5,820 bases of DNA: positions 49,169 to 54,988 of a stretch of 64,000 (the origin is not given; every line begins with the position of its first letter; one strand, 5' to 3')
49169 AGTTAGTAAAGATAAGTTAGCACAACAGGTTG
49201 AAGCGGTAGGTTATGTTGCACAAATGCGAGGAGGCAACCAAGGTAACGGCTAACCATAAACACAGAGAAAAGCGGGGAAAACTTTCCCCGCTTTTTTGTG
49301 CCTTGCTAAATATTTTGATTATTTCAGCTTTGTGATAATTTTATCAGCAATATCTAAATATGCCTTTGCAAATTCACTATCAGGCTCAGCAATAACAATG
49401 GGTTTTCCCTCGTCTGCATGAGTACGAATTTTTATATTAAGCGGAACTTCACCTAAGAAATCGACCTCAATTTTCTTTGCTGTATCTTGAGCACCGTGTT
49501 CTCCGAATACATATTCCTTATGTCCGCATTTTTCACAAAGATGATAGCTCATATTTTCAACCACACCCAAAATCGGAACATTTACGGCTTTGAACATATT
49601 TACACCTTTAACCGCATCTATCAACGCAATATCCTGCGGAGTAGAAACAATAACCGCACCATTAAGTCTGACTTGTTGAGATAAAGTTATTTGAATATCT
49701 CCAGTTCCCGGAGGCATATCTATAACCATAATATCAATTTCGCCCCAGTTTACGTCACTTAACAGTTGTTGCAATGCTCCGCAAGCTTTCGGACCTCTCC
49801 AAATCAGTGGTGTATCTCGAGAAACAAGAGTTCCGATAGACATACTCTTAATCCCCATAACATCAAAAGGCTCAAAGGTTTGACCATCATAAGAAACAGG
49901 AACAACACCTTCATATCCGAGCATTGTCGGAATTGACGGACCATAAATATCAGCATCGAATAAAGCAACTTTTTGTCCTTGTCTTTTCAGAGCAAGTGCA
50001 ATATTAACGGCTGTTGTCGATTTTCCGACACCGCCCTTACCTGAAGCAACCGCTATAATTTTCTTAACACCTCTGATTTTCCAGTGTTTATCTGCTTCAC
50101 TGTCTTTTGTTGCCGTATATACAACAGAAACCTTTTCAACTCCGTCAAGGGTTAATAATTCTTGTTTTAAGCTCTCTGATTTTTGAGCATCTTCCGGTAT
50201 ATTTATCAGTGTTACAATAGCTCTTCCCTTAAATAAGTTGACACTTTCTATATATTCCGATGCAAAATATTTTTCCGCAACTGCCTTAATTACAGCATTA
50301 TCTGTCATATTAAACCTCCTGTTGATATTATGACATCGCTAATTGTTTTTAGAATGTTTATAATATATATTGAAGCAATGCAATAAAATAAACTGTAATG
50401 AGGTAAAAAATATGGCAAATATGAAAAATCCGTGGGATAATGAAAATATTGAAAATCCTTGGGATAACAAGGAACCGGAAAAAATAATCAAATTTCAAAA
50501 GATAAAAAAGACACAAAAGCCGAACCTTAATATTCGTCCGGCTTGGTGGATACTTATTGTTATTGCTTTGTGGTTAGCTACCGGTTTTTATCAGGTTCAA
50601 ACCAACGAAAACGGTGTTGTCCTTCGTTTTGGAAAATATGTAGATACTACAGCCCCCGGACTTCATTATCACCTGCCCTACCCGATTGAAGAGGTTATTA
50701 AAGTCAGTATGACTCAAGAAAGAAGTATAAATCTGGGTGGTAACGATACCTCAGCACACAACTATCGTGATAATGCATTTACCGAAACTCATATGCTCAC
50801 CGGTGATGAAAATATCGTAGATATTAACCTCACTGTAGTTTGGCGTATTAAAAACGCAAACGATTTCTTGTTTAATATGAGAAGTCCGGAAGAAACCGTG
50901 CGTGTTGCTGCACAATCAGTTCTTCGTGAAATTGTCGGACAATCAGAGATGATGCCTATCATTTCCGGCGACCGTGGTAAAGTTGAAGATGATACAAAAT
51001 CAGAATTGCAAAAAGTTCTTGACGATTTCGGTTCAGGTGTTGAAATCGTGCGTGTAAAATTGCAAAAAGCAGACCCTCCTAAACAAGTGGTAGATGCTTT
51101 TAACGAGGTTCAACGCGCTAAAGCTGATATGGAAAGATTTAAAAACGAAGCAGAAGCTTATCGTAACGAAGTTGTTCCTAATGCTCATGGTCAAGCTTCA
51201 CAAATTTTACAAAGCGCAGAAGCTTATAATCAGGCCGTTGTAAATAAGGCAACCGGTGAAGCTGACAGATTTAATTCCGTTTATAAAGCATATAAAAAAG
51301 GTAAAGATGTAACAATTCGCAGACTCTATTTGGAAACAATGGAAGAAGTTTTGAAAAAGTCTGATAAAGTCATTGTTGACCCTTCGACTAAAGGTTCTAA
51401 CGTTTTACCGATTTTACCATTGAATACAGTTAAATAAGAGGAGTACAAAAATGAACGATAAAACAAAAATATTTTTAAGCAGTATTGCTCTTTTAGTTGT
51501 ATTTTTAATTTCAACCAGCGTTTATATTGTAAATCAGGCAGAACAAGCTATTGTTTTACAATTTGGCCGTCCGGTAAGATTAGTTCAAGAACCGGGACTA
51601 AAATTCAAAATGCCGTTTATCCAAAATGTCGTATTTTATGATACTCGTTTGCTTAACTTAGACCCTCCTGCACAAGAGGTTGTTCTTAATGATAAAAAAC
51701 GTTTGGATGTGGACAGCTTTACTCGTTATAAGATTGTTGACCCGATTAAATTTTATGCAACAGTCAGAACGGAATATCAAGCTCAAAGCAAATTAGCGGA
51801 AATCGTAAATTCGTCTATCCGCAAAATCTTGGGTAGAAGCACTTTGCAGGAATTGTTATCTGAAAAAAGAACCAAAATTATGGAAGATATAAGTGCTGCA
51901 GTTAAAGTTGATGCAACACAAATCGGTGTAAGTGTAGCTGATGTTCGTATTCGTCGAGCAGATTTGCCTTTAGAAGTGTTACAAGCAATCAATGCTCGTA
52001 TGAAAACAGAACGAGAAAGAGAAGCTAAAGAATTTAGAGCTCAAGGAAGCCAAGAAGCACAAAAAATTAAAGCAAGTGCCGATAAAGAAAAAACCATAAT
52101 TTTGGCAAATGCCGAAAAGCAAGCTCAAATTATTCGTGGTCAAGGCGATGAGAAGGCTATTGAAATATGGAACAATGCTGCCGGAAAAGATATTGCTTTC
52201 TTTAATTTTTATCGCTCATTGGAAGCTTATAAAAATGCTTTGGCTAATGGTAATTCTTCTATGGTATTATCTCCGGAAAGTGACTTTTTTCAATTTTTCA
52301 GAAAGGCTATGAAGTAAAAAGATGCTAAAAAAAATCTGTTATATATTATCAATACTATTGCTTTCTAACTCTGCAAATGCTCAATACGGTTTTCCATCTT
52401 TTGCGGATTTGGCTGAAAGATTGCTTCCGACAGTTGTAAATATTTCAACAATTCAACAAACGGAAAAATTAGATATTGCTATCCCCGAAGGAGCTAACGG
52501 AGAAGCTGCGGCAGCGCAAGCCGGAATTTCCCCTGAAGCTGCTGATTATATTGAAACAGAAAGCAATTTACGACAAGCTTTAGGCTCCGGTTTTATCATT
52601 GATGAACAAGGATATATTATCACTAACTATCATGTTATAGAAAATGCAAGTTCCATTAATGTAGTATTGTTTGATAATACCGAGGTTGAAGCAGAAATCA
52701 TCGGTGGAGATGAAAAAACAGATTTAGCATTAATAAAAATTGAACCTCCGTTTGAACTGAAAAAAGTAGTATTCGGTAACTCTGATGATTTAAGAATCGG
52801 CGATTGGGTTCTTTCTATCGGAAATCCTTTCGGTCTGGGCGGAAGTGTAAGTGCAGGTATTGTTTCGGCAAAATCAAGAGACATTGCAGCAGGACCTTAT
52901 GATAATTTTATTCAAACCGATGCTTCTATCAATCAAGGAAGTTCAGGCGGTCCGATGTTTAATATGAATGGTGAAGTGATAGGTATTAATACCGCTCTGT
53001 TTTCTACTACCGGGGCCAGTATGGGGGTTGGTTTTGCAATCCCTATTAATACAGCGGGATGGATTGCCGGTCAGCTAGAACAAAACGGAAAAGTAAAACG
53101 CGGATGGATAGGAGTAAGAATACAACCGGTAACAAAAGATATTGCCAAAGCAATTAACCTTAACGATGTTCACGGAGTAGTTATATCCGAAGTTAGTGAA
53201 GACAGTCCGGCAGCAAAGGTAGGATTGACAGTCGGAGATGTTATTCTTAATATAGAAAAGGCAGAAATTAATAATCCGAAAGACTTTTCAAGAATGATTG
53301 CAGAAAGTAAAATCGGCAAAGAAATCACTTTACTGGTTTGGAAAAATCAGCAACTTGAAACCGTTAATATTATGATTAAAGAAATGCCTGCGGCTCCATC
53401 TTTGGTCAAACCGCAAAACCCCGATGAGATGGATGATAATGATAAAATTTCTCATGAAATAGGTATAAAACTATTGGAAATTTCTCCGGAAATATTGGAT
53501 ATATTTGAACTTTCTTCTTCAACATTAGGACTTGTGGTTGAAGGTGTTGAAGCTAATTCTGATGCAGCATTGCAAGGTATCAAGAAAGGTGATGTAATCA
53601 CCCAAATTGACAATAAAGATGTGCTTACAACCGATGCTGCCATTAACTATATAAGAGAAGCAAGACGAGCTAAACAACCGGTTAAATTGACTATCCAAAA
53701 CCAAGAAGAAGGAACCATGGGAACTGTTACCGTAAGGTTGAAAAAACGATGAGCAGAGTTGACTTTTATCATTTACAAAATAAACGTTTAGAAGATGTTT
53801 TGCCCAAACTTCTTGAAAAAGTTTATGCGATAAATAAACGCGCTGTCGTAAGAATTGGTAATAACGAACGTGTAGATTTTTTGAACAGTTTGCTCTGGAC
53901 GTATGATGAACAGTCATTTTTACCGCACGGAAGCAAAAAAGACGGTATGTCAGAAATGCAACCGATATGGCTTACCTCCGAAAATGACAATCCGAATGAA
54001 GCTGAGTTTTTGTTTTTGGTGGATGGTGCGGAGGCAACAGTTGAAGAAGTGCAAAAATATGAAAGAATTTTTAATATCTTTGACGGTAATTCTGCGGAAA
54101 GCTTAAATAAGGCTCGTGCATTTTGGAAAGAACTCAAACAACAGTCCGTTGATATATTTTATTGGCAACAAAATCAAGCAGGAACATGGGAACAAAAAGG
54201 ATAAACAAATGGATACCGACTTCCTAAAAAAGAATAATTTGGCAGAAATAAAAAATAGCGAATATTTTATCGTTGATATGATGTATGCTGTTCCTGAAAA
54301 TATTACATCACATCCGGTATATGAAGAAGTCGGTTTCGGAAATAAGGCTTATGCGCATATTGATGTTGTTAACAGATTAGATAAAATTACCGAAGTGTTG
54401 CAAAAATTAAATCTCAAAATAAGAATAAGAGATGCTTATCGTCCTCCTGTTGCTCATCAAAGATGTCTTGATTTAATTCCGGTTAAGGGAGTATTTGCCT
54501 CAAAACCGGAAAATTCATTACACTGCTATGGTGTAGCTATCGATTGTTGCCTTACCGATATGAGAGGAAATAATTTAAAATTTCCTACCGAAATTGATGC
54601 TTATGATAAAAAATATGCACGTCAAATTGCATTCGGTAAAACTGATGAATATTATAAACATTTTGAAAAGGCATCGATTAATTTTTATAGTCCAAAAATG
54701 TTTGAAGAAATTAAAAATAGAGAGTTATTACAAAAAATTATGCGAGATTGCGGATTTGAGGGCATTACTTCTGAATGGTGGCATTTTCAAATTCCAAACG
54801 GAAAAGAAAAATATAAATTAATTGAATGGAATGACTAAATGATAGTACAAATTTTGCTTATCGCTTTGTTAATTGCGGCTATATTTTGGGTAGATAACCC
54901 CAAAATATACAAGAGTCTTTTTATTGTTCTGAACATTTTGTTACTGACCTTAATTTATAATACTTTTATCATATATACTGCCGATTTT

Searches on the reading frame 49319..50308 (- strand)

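Call 78: search_protein_families(library=pfam, proteins=[window:49319-50308:-], max_evalue=0.00001)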
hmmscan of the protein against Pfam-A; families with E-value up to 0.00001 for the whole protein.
window:49319-50308:- (329 aa): 5 families
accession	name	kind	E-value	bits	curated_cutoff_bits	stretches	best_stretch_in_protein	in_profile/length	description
PF10609.15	ParA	-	7.3e-101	337.1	27.1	1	81-324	2-245/246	NUBPL iron-transfer P-loop NTPase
PF01656.29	CbiA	-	1.3e-14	54.6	25.4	1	85-303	1-124/125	CobQ/CobB/MinD/ParA nucleotide binding domain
PF13614.12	AAA_31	-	5.9e-12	46.3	27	1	83-121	2-40/177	AAA domain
PF00142.24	Fer4_NifH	-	4.9e-10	39.8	25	0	89-120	6-37/271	4Fe-4S iron sulfur cluster binding proteins, NifH/frxC family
PF09140.17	MipZ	-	1.6e-08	34.6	20.7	1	84-125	2-43/262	ATPase MipZ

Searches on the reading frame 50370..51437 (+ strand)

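Call 79: search_protein_families(library=pfam, proteins=[window:50370-51437:+], max_evalue=0.00001)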
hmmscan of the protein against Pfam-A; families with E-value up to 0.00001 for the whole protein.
window:50370-51437:+ (355 aa): 1 family
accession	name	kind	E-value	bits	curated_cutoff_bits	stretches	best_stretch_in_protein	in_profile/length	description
PF01145.31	Band_7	-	2.1e-30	106.5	23.6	1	75-263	2-174/176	SPFH domain / Band 7 family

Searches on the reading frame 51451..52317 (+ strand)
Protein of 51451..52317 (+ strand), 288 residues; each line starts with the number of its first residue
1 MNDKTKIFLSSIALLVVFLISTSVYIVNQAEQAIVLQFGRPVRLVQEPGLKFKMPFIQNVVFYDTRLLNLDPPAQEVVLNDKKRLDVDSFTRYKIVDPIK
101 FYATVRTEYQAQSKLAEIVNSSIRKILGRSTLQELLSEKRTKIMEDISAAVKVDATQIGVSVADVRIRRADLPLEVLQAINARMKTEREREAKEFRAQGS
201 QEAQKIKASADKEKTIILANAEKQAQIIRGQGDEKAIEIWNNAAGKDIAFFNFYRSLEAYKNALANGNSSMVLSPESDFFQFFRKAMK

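Call 79: search_protein_families(library=pfam, proteins=[window:51451-52317:+], max_evalue=0.00001)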
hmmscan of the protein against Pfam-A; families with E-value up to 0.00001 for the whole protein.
window:51451-52317:+ (288 aa): 1 family
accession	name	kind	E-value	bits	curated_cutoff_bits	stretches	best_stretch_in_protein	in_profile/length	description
PF01145.31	Band_7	-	1.9e-37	129.5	23.6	1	26-199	2-174/176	SPFH domain / Band 7 family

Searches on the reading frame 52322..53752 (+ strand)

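Call 79: search_protein_families(library=pfam, proteins=[window:52322-53752:+], max_evalue=0.00001)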
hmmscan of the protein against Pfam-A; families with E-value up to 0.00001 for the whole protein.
window:52322-53752:+ (476 aa): 8 families
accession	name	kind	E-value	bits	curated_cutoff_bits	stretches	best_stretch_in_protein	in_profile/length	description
PF13365.12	Trypsin_2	-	1.2e-34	120.5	27.6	1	88-222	1-144/144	Trypsin-like peptidase domain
PF13180.12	PDZ_2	-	2.5e-23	82.6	27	2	262-350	2-78/80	PDZ domain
PF00089.32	Trypsin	-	2.3e-19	70.5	20.6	1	85-247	24-219/220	Trypsin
PF17820.7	PDZ_6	-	7.3e-19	67.7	27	2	287-341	1-54/54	PDZ domain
PF00595.29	PDZ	-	7.2e-16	58.8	23.2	2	258-339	7-80/81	PDZ domain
PF19805.5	DUF6288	-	1.6e-07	31.3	26.3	0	287-354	4-78/402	Family of unknown function (DUF6288)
PF04495.20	GRASP55_65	-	6.5e-07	30.2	27.7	0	285-353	44-112/138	GRASP55/65 PDZ-like domain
PF14685.13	PDZ_Tricorn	-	2.3e-06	27.9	25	0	291-349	27-85/88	Tricorn protease PDZ domain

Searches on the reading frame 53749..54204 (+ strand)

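Call 79: search_protein_families(library=pfam, proteins=[window:53749-54204:+], max_evalue=0.00001)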
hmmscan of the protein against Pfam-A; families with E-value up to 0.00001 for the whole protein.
window:53749-54204:+ (151 aa): 1 family
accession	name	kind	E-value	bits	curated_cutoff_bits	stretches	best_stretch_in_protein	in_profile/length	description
PF04364.18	DNA_pol3_chi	-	1.1e-32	113.5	25.4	1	1-135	1-133/135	DNA polymerase III chi subunit, HolC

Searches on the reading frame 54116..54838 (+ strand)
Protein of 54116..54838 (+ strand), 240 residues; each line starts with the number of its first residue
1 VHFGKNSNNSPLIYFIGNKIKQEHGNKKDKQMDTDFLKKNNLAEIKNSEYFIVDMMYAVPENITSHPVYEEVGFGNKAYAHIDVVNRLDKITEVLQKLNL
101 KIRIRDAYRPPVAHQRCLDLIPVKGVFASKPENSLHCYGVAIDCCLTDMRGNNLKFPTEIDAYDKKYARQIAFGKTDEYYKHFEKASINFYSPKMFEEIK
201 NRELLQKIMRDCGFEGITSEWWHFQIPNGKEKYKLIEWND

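Call 79: search_protein_families(library=pfam, proteins=[window:54116-54838:+], max_evalue=0.00001)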
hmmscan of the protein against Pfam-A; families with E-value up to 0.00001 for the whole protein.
window:54116-54838:+ (240 aa): 1 family
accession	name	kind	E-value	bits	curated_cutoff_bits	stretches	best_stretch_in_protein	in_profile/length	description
PF01427.22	Peptidase_M15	-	5.4e-14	52.9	27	1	53-228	17-186/199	D-ala-D-ala dipeptidase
